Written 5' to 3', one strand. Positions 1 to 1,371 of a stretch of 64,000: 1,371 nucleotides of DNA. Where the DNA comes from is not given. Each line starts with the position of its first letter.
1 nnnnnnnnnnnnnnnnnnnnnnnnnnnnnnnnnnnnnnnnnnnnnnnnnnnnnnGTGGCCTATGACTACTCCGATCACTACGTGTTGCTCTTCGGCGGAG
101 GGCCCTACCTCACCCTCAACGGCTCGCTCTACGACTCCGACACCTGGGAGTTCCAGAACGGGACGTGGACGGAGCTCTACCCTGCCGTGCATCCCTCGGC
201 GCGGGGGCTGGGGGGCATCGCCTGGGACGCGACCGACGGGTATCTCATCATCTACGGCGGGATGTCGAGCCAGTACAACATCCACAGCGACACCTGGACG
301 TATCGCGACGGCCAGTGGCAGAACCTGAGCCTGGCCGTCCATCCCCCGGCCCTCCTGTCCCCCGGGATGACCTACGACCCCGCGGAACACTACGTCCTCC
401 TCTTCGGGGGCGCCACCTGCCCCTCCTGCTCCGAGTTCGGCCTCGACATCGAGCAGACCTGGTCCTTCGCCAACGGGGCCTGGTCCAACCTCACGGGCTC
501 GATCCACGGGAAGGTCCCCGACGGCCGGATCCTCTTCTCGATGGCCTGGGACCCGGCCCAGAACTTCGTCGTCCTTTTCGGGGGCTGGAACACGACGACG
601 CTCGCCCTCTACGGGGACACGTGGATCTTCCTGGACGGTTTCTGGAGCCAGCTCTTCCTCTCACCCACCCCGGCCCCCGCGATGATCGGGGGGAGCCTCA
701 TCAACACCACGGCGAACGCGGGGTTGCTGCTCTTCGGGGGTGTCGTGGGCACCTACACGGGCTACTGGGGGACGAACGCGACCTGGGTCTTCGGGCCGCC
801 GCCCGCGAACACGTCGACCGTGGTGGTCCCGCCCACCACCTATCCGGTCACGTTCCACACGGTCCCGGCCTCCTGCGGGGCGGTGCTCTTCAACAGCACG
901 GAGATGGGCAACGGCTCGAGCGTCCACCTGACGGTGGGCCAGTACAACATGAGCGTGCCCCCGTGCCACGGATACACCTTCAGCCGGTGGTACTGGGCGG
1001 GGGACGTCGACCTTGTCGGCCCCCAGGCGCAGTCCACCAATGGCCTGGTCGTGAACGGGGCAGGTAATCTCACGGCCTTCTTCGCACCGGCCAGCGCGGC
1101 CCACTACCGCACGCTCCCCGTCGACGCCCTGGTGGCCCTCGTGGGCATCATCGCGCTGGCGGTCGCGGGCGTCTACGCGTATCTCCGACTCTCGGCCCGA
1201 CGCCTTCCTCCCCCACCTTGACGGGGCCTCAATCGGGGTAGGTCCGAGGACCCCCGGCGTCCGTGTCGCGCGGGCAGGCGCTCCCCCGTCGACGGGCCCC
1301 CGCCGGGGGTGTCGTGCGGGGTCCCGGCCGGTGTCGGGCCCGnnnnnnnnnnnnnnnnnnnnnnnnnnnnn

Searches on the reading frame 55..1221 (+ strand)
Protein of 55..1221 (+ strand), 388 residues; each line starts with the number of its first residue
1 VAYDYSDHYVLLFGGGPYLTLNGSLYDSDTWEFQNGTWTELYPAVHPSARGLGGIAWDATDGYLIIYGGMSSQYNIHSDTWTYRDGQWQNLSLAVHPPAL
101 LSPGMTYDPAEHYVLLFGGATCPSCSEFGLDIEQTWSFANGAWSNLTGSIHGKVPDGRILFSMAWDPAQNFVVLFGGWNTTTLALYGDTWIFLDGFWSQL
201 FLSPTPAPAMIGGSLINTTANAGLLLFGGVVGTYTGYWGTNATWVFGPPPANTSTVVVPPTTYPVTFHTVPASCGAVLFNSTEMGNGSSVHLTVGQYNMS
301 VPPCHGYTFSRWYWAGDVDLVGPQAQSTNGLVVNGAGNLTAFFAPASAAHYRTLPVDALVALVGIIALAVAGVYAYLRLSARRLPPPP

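Call 81: search_protein_families(library=pfam, alignment_id=A5, max_evalue=0.00001)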
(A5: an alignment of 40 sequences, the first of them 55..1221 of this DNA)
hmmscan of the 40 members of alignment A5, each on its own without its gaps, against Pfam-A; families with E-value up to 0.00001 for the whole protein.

A. member 1, window:55-1221:+ (388 aa): 3 families
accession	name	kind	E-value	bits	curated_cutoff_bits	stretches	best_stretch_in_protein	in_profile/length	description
PF24681.1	Kelch_KLHDC2_KLHL20_DRC7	-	8.1e-10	38.8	50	0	111-248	8-136/221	KLHDC2/KLHL20/DRC7 Kelch-repeats domain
PF24981.1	Beta-prop_ATRN-LZTR1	-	6.4e-09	35.9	50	1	27-181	16-171/289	Attractin/LZTR1 beta-propeller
PF13418.12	Kelch_4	-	1.1e-07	32.2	21.6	0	169-206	12-46/49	Galactose oxidase, central domain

B. families by the number of members that match (of 40 scanned): 64 families (the first 25 are shown)
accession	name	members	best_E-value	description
PF00801.26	PKD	4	4.2e-23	PKD domain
PF18911.6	PKD_4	3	2.5e-24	PKD domain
PF24681.1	Kelch_KLHDC2_KLHL20_DRC7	2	1.6e-48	KLHDC2/KLHL20/DRC7 Kelch-repeats domain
PF13418.12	Kelch_4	2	2e-32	Galactose oxidase, central domain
PF24981.1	Beta-prop_ATRN-LZTR1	2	3.2e-20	Attractin/LZTR1 beta-propeller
PF03814.21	KdpA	1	2e-173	Potassium-transporting ATPase A subunit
PF01960.23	ArgJ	1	3.2e-129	ArgJ family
PF00909.26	Ammonium_transp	1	4.7e-103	Ammonium Transporter Family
PF00370.27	FGGY_N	1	1.7e-45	FGGY family of carbohydrate kinases, N-terminal domain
PF05299.18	Peptidase_M61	1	5e-44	M61 glycyl aminopeptidase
PF17899.6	Peptidase_M61_N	1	2.7e-42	Peptidase M61 N-terminal domain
PF00206.25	Lyase_1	1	5e-42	Lyase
PF03358.20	FMN_red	1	5.3e-42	NADPH-dependent FMN reductase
PF22698.1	Semialdhyde_dhC_1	1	5.8e-41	Semialdehyde dehydrogenase, dimerisation domain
PF02669.20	KdpC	1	9.7e-41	K+-transporting ATPase, c chain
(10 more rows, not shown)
